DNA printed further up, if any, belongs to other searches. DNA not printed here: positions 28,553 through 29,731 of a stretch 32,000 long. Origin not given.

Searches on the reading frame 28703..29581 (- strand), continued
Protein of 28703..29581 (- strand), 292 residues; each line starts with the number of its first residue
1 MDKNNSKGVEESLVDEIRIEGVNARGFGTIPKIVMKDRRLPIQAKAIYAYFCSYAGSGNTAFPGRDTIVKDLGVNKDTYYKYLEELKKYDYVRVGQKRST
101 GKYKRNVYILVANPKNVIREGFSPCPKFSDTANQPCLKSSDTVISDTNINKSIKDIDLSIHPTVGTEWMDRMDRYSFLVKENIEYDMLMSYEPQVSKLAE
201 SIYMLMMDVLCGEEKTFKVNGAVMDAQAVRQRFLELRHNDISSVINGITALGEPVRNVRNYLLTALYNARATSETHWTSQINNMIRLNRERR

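Call 72: search_dna_similar(query=window:28703-29581:-, collection=plasmids, mode=protein, max_rows=25)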
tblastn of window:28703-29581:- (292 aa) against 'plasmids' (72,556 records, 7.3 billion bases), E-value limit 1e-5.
Records with a match: 108; places in all: 114; records where one place covers at least 80% of the query: 1.
Best place of each record, by identity: <60% 108.
By first word of the organism name: Clostridium 71; Enterococcus 25; Bacillus 4; Subdoligranulum 2; Carnobacterium 1; Paraclostridium 1; Paenibacillus 1; Vescimonas 1; Sarcina 1; Monoglobus 1.
By predicted mobility (MOB-suite, as given by PLSDB): mobilizable 64; non-mobilizable 39; conjugative 5.
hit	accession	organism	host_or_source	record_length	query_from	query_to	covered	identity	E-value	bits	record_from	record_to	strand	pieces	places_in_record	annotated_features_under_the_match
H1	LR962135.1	Enterococcus faecalis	-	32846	10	266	88%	30.2%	6e-18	91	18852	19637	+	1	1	record has no annotation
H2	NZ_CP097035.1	Enterococcus faecalis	whole organism,pet food (BARF)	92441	10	161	52%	40.6%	8e-18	91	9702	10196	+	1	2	helix-turn-helix domain-containing protein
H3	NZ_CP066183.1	Bacillus cytotoxicus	Whole organism,Instant Soup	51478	17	148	45%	42.1%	2e-9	66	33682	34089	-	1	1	helix-turn-helix domain-containing protein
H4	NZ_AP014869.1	Bacillus thuringiensis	-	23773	22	142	41%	43.8%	1e-9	67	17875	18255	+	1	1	helix-turn-helix domain-containing protein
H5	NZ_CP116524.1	Enterococcus faecium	Bos taurus,whole organism,fecal sample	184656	17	139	42%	42.2%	2e-16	87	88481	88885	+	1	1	helix-turn-helix domain-containing protein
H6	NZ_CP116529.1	Enterococcus faecium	Bos taurus,whole organism,fecal sample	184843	17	139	42%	42.2%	2e-16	87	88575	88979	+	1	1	helix-turn-helix domain-containing protein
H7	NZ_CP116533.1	Enterococcus faecium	Bos taurus,whole organism,fecal sample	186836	17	139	42%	42.2%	2e-16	87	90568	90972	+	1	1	helix-turn-helix domain-containing protein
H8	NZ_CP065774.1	Enterococcus faecium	Homo sapiens,urine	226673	17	139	42%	42.2%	2e-16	87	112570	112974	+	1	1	helix-turn-helix domain-containing protein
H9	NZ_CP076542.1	Bacillus thuringiensis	-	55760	22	142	41%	42.3%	2e-8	62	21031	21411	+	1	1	helix-turn-helix domain-containing protein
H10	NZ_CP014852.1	Bacillus thuringiensis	soil,soil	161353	22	142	41%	42.3%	2e-8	62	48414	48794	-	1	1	helix-turn-helix domain-containing protein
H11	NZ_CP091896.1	Enterococcus faecalis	Homo sapiens,fecal sample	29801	10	128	41%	43.0%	1e-18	93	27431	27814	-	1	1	helix-turn-helix domain-containing protein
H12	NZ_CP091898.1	Enterococcus faecalis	Homo sapiens,fecal sample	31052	10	128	41%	43.0%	1e-18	93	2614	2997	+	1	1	helix-turn-helix domain-containing protein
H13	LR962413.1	Enterococcus faecalis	-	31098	10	128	41%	42.2%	3e-18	92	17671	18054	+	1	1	record has no annotation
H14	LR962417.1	Enterococcus faecalis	-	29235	10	128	41%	42.2%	4e-18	91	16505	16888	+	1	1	record has no annotation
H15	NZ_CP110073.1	Enterococcus faecalis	Homo sapiens,saliva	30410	10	128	41%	42.2%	6e-18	91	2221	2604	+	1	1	helix-turn-helix domain-containing protein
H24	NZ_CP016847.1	Carnobacterium maltaromaticum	cell culture,poultry meat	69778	11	115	36%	46.2%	2e-18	92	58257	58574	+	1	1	helix-turn-helix domain-containing protein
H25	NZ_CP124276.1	Paraclostridium sordellii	Vulpes vulpes,whole organism,intestine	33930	5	110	36%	45.0%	4e-15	82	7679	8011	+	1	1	hypothetical protein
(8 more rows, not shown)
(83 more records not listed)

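Call 73: search_dna_similar(query=window:28703-29581:-, collection=phages, mode=protein, max_rows=15)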
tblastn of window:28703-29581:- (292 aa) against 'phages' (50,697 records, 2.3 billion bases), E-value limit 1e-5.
Records with a match: 42; places in all: 42; records where one place covers at least 80% of the query: 2.
Best place of each record, by identity: <60% 42.
By first word of the organism name: Enterococcus 13; Bacteriophage 12; Staphylococcus 11; Clostridium 3; Listeria 1; Clostridioides 1; Streptococcus 1.
By host as written in the record: - 14; Enterococcus faecalis 62 2; Staphylococcus aureus 2; Staphylococcus aureus CN125 2; Staphylococcus saprophyticus 2; Staphylococcus haemolyticus 2; Enterococcus faecalis EfsC1 1; Enterococcus faecalis EfsC129 1; and 16 more.
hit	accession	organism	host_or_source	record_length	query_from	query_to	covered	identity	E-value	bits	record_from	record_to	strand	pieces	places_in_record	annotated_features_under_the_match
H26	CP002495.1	Enterococcus phage EF62phi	Enterococcus faecalis 62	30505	10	266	88%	30.2%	2e-18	91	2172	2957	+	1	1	hypothetical protein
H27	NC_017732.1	Enterococcus phage EF62phi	Enterococcus faecalis 62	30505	10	266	88%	30.2%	2e-18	91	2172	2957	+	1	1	DnaD-like helicase loader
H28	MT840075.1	Bacteriophage sp.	human fecal samples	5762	92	283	66%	29.4%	1e-16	86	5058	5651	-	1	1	record has no annotation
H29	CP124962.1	Enterococcus phage 1_EfsC1_EF62phi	Enterococcus faecalis EfsC1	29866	10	128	41%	43.0%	4e-19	93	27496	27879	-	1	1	record has no annotation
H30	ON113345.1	Staphylococcus phage O1-69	Staphylococcus aureus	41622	13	156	49%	34.9%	4e-12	72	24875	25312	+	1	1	record has no annotation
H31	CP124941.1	Enterococcus phage 1_EF62phi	Enterococcus faecalis EfsC129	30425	10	128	41%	42.2%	1e-18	92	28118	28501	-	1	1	record has no annotation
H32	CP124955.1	Enterococcus phage 1_EF62phi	Enterococcus faecalis EfsC23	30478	10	128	41%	42.2%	1e-18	92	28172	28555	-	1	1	record has no annotation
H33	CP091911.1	Enterococcus phage DPAraya-2022a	Enterococcus faecalis 94-1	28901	10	128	41%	41.4%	2e-18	91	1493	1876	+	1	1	record has no annotation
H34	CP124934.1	Enterococcus phage 1_EF62phi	Enterococcus faecalis EfsPF24-2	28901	10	128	41%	41.4%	2e-18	91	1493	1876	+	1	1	record has no annotation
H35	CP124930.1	Enterococcus phage 1_EfsC1_EF62phi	Enterococcus faecalis EfsPF27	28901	10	128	41%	41.4%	2e-18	91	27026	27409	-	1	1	record has no annotation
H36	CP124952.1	Enterococcus phage 1_EF62phi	Enterococcus faecalis EfsC29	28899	10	128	41%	41.4%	2e-18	91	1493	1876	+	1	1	record has no annotation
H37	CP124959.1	Enterococcus phage_EF62phi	Enterococcus faecalis EfsC13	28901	10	128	41%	41.4%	2e-18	91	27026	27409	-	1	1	record has no annotation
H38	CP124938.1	Enterococcus phage 1_EF62phi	Enterococcus faecalis EfsPF23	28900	10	128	41%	41.4%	2e-18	91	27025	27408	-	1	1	record has no annotation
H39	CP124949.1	Enterococcus phage 1_EF62phi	Enterococcus faecalis EfsC43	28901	10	128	41%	41.4%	2e-18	91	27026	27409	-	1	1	record has no annotation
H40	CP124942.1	Enterococcus phage 1_EF62phi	Enterococcus faecalis EfsC74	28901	10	128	41%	41.4%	2e-18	91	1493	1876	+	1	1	record has no annotation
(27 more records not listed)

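Call 74: get_annotated_region(hit=H27, flank=3000)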
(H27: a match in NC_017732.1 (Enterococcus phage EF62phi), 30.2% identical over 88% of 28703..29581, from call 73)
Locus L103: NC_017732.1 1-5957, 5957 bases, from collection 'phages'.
description: Enterococcus phage EF62phi, complete genome.
organism: Enterococcus phage EF62phi (NCBI taxid 977801)
taxonomy: Viruses; Duplodnaviria; Heunggongvirae; Uroviricota; Caudoviricetes
host: Enterococcus faecalis 62; source: -; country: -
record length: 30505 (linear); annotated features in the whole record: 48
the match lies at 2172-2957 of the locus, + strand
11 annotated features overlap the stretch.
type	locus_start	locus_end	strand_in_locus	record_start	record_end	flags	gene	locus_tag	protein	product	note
CDS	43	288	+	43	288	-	-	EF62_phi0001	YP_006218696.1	hypothetical protein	TIGR_role_id=856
CDS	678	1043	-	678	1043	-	-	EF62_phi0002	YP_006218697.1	hypothetical protein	TIGR_role_id=856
CDS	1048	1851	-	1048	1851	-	-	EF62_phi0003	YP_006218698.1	ParA-like partition protein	COG:COG1192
CDS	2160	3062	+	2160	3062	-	-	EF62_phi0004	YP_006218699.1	DnaD-like helicase loader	TIGR_role_id=856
CDS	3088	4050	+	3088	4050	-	-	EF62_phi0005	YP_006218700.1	hypothetical protein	TIGR_role_id=856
CDS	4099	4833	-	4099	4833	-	-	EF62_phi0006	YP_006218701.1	CI-like repressor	TIGR_role_id=138; COG:COG2932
CDS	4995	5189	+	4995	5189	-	-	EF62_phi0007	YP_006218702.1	phage family protein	TIGR_role_id=185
CDS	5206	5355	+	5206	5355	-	-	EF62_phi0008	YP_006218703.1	hypothetical protein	TIGR_role_id=856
CDS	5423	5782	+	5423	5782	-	-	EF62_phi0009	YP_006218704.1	Phage related protein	TIGR_role_id=856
CDS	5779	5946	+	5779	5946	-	-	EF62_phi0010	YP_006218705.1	6-phosphofructokinase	TIGR_role_id=856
CDS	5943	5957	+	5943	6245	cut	-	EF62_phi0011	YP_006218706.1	hypothetical protein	TIGR_role_id=856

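Call 78: get_annotated_region(hit=H4, flank=3000)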
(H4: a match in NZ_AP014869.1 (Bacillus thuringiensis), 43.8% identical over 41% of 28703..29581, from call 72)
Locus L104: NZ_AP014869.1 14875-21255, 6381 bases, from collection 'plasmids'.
description: Bacillus thuringiensis serovar tolworthi strain Pasteur Institute Standard strain plasmid pKK5, complete sequence
organism: Bacillus thuringiensis (NCBI taxid 1442)
taxonomy: Bacteria; Bacillota; Bacilli; Bacillales; Bacillaceae; Bacillus; Bacillus thuringiensis
host: -; source: -; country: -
typing (MOB-suite, as given by PLSDB): non-mobilizable
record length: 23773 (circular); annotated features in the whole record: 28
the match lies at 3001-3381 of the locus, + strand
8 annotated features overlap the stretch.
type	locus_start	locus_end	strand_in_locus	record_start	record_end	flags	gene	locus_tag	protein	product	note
CDS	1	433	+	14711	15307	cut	-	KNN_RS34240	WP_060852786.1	DUF4236 domain-containing protein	-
CDS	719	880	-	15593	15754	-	-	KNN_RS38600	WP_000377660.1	hypothetical protein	-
CDS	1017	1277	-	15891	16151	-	-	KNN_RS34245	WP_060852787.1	RNA chaperone Hfq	GO:0006355 - regulation of DNA-templated transcription [Evidence IEA]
CDS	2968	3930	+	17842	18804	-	-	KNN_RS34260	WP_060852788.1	helix-turn-helix domain-containing protein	-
CDS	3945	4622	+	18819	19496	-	-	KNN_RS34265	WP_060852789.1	hypothetical protein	-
CDS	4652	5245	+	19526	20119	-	-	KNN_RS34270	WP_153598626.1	plasmid stabilization protein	-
CDS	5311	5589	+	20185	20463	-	-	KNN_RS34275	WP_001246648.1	hypothetical protein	-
CDS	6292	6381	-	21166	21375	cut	-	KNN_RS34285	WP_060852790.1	preprotein translocase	-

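Call 79: get_annotated_region(hit=H25, flank=3000)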
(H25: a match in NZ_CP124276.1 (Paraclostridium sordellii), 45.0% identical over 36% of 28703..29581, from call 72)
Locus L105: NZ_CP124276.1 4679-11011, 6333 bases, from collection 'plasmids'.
description: Paraclostridium sordellii strain C173 plasmid unnamed3, complete sequence
organism: Paraclostridium sordellii (NCBI taxid 1505)
taxonomy: Bacteria; Bacillota; Clostridia; Peptostreptococcales; Peptostreptococcaceae; Paraclostridium; Paraclostridium sordellii
host: -; source: Vulpes vulpes,whole organism,intestine; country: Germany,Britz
typing (MOB-suite, as given by PLSDB): non-mobilizable
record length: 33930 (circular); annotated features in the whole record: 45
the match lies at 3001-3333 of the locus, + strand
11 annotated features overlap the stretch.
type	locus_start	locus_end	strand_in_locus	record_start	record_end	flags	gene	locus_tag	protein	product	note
CDS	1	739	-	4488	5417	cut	-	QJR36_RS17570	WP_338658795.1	hypothetical protein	-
CDS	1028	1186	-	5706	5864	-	-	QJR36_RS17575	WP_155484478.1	hypothetical protein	-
CDS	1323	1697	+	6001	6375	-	-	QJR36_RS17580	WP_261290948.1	helix-turn-helix transcriptional regulator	-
CDS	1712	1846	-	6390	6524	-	-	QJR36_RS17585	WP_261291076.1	hypothetical protein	-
CDS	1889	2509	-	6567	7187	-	lexA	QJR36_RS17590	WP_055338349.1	transcriptional repressor LexA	GO:0006282 - regulation of DNA repair [Evidence IEA]; GO:0006355 - regulation of DNA-templated transcription [Evidence ...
CDS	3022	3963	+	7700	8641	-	-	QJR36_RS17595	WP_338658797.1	hypothetical protein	-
CDS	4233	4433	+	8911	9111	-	-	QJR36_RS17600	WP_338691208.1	hypothetical protein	-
CDS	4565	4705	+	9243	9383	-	-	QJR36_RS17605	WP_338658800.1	hypothetical protein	-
CDS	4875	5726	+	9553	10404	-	-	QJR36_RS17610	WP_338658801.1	ParM/StbA family protein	GO:0030541 - plasmid partitioning [Evidence IEA]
CDS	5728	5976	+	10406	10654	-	-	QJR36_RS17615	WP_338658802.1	hypothetical protein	-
CDS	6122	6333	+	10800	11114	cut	-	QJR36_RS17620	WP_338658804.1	helix-turn-helix domain-containing protein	-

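Call 80: get_annotated_region(hit=H24, flank=3000)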
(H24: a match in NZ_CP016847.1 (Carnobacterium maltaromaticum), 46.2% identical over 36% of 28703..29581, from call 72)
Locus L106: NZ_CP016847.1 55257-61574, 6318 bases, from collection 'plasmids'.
description: Carnobacterium maltaromaticum strain TMW 2.1581 plasmid pL21581-3, complete sequence
organism: Carnobacterium maltaromaticum (NCBI taxid 2751)
taxonomy: Bacteria; Bacillota; Bacilli; Lactobacillales; Carnobacteriaceae; Carnobacterium; Carnobacterium maltaromaticum
host: -; source: cell culture,poultry meat; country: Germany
typing (MOB-suite, as given by PLSDB): mobilizable
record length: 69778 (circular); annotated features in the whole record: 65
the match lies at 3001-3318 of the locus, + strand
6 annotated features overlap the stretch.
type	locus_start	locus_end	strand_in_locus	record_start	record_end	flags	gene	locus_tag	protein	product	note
CDS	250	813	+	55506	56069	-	-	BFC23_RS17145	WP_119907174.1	hypothetical protein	-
CDS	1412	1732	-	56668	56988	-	-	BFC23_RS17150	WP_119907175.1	hypothetical protein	-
CDS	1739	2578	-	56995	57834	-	-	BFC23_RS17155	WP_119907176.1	ParA family protein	-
CDS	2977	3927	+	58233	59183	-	-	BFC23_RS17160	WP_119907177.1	helix-turn-helix domain-containing protein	-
CDS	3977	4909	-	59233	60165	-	-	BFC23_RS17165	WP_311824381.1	helix-turn-helix transcriptional regulator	-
CDS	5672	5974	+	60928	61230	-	-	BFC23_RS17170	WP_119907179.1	hypothetical protein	-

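Call 81: get_annotated_region(hit=H5, flank=3000)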
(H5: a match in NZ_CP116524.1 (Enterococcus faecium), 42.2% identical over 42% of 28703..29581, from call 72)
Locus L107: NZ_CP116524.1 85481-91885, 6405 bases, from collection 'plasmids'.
description: Enterococcus faecium strain K69-1a plasmid pK69-1a-A, complete sequence
organism: Enterococcus faecium (NCBI taxid 1352)
taxonomy: Bacteria; Bacillota; Bacilli; Lactobacillales; Enterococcaceae; Enterococcus; Enterococcus faecium
host: -; source: Bos taurus,whole organism,fecal sample; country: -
typing (MOB-suite, as given by PLSDB): conjugative; replicon Inc18,rep_cluster_554,rep_cluster_893; relaxase MOBP,MOBP; mating-pair formation MPF_T
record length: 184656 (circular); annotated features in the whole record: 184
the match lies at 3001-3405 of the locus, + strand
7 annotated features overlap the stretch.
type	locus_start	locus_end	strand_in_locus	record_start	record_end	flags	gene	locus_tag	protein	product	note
CDS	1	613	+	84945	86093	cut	tnpB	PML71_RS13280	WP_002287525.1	IS200/IS605 family element RNA-guided endonuclease TnpB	-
CDS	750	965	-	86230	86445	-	-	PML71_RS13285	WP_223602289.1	YfbU family protein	-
CDS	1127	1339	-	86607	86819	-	-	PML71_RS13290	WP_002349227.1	hypothetical protein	-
CDS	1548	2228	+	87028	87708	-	-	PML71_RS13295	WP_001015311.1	IS6-like element IS1216 family transposase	GO:0006313 - DNA transposition [Evidence IEA]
CDS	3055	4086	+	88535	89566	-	-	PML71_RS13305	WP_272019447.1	helix-turn-helix domain-containing protein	-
CDS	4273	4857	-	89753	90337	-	-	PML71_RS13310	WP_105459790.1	JAB domain-containing protein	-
CDS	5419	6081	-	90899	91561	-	-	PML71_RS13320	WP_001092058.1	class I SAM-dependent methyltransferase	GO:0032259 - methylation [Evidence IEA]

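Call 85: find_related_loci(query=A1, collection=viral_contigs, flank=6000)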
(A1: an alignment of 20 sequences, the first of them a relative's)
Query A1 (292 aa) in viral_contigs; peptide patterns used: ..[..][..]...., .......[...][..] (x = any residue, [..] = any of these).
30 stretches matched a pattern; 7 encode a relative of the query (tblastn E <= 1e-3); 7 distinct loci.
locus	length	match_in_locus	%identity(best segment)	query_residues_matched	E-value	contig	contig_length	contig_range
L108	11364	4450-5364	30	12-281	6e-39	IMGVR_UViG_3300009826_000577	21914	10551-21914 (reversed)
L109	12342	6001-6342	50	10-122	2e-32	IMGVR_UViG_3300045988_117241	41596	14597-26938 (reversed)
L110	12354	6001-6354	45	10-142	3e-31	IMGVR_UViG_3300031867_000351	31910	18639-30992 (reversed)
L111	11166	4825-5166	43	15-133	1e-28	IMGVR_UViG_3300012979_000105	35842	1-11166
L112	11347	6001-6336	47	15-133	7e-28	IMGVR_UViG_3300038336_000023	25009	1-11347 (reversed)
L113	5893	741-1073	42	15-133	2e-26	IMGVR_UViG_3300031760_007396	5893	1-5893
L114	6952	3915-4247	42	15-133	2e-26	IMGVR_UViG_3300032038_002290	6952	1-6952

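Call 86: search_protein_families(library=pfam, proteins=[L004:1160-1357:+, L004:2241-2498:+, L004:2795-2932:+, L006:3465-3716:+, L006:3725-3952:+, L006:8504-8911:+, L006:8852-9085:-, L009:1142-1510:+, L009:1507-2301:-, L009:9233-9454:+], max_evalue=0.1)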
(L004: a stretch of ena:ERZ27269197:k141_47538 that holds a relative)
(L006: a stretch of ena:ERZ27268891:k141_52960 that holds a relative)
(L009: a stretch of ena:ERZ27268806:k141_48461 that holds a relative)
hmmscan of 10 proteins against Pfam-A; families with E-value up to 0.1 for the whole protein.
L004:1160-1357:+ (65 aa): 3 families
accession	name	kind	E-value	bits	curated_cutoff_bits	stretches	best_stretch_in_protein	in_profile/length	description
PF09723.15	Zn_ribbon_8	-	0.012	16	34.4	1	19-48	8-34/41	Zinc ribbon domain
PF08063.17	Zn_ribbon_PADR1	-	0.04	14.1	25.1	1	42-61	4-23/42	PADR1 domain, zinc ribbon fold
PF18439.7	zf_UBZ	-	0.067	13.3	25.6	0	40-53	2-15/32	Ubiquitin-Binding Zinc Finger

L004:2241-2498:+ (86 aa): 0 families

L004:2795-2932:+ (45 aa): 0 families

L006:3465-3716:+ (83 aa): 0 families

L006:3725-3952:+ (75 aa): 0 families

L006:8504-8911:+ (135 aa): 1 family
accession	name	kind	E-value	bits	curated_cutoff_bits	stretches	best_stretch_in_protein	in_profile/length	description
PF12036.14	DUF3522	-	0.044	14.3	29.3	1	76-135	118-178/188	Protein of unknown function (DUF3522)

L006:8852-9085:- (77 aa): 1 family
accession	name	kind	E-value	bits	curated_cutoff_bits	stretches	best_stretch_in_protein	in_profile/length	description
PF13520.12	AA_permease_2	-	0.017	14.5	27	1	20-72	326-379/427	Amino acid permease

L009:1142-1510:+ (122 aa): 0 families

L009:1507-2301:- (264 aa): 2 families
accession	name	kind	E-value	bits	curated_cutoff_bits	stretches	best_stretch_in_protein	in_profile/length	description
PF04037.18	DUF382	-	0.022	15.3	26.7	1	199-243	83-127/127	Domain of unknown function (DUF382)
PF06848.17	Disaggr_repeat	-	0.049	13.7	33.9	1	184-257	48-119/179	Disaggregatase related repeat domain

L009:9233-9454:+ (73 aa): 1 family
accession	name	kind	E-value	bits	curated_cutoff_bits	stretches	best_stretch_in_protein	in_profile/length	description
PF14203.11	TTRAP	-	1.9e-05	25.2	27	1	9-65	4-60/62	Putative transposon-transfer assisting protein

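Call 89: list_cluster_members(proteins=[P0001, P0121, P0003])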
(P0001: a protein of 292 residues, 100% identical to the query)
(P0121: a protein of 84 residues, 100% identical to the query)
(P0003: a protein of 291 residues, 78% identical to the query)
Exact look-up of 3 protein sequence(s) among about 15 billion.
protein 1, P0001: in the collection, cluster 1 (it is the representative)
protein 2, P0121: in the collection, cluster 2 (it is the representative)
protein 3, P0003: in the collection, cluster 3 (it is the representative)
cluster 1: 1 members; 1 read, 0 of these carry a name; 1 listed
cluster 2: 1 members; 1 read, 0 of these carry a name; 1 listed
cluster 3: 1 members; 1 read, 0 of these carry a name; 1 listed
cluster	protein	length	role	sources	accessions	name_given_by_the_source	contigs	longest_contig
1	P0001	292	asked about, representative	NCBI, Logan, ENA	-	-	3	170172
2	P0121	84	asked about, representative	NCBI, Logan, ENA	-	-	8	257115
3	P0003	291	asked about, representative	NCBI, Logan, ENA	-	-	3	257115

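Call 99: predict_structure(alignment_id=A1)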
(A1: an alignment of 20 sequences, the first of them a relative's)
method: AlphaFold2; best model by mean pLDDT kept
length: 292 residues; sequences in the alignment: 20
mean_pLDDT: 67.5   pTM: 0.41
mean pLDDT of the five models: 67.5, 64.0, 63.3, 63.1, 62.8
residues with pLDDT >= 90: 3; 70-90: 169; 50-70: 52; < 50: 68
segments of 3 or more residues with pLDDT < 50: 1-13, 22-27, 116-161
pLDDT, mean of each block of 10 residues (from residue 1): 33 61 50 80 86 69 78 85 86 74 69 52 32 33 28 38 57 81 85 82 89 83 82 85 80 70 81 55 73 57
secondary structure, 60 per line:
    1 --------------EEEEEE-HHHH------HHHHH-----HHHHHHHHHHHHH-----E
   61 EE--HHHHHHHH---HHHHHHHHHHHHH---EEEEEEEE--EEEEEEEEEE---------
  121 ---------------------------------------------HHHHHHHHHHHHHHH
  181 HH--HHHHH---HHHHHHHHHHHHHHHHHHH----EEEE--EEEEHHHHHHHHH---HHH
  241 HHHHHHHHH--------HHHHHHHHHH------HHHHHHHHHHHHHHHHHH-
elements in order: E15-20 H22-25 H32-36 H42-54 E60-62 H65-72 H76-88 E92-99 E102-111 H166-182 H185-189 H193-211 E216-219 E222-225 H226-234 H238-249 H258-267 H274-291

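Call 103: fold_search(model_id=the predicted structure, library=pdb)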
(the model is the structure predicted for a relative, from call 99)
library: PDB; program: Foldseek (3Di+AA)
matches with E <= 10: 488; with E <= 0.001: 0
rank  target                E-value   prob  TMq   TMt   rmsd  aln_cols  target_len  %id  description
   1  5wtn_A                1.8e-02  1.00  0.25  0.27   5.3       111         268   11  Crystal Structure Analysis of primosome protein DnaB (resiues 1-300) from Geobacillus stearothermophilus (released 2017-08-23)
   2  5wtn_D                2.1e-02  1.00  0.26  0.28   4.9       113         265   12  Crystal Structure Analysis of primosome protein DnaB (resiues 1-300) from Geobacillus stearothermophilus (released 2017-08-23)
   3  5wtn_B                2.4e-02  1.00  0.24  0.26   5.0       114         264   10  Crystal Structure Analysis of primosome protein DnaB (resiues 1-300) from Geobacillus stearothermophilus (released 2017-08-23)
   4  5wtn_C                5.4e-02  0.99  0.24  0.26   5.3       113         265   10  Crystal Structure Analysis of primosome protein DnaB (resiues 1-300) from Geobacillus stearothermophilus (released 2017-08-23)
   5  9jpj_J                7.8e-02  0.28  0.17  0.23  19.1       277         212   12  Crystal structure of DhdR in complex with DNA (released 2024-11-06)
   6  2cwe                  2.9e-01  0.13  0.14  0.20  18.4       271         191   12  Crystal structure of hypothetical transcriptional regulator protein, PH1932 from Pyrococcus horikoshii OT3 (released 2005-12-20)
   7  9jpj_L                4.2e-01  0.11  0.15  0.20  17.2       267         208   10  Crystal structure of DhdR in complex with DNA (released 2024-11-06)
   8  3r0a_A                4.4e-01  0.91  0.19  0.42   4.6        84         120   15  Possible transcriptional regulator from Methanosarcina mazei Go1 (gi 21227196) (released 2011-03-23)
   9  9jpj_D                5.2e-01  0.14  0.18  0.23  17.9       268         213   13  Crystal structure of DhdR in complex with DNA (released 2024-11-06)
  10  7wh4_A                8.0e-01  0.84  0.14  0.36   2.7        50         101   20  Crystal structure of the PadR-family transcriptional regulator Rv3488 of Mycobacterium tuberculosis H37Rv in complex w (released 2022-02-09)
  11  4pt7_B                8.0e-01  0.80  0.21  0.43   6.0       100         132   23  Structure of initiator (released 2014-06-25)
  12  5x11_E                8.0e-01  0.11  0.15  0.23  19.5       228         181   13  Crystal structure of Bacillus subtilis PadR in complex with operator DNA (released 2017-11-22)
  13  1uly                  8.0e-01  0.10  0.17  0.22  19.0       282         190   11  Crystal structure analysis of the ArsR homologue DNA-binding protein from P. horikoshii OT3 (released 2004-10-19)
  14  5zi8_A                8.9e-01  0.82  0.14  0.35   2.5        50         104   20  Crystal structure of the PadR-family transcriptional regulator Rv3488 of Mycobacterium tuberculosis H37Rv in complex w (released 2018-10-17)
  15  3l7w                  9.9e-01  0.77  0.13  0.34   3.3        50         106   20  The Crystal Structure of smu.1704 from Streptococcus mutans UA159 (released 2010-12-08)
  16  5kbj_C                9.9e-01  0.75  0.19  0.40   6.0        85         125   19  Structure of Rep-DNA complex (released 2016-06-29)
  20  4pql_A                1.1e+00  0.90  0.24  0.50   4.2       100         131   19  N-Terminal domain of DNA binding protein (released 2014-06-11)
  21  4pql_B                1.2e+00  0.75  0.22  0.45   6.0       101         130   19  N-Terminal domain of DNA binding protein (released 2014-06-11)
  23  5kbj_H                1.2e+00  0.75  0.22  0.46   6.0       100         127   18  Structure of Rep-DNA complex (released 2016-06-29)
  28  5kbj_A                1.4e+00  0.82  0.24  0.49   4.4       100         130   18  Structure of Rep-DNA complex (released 2016-06-29)
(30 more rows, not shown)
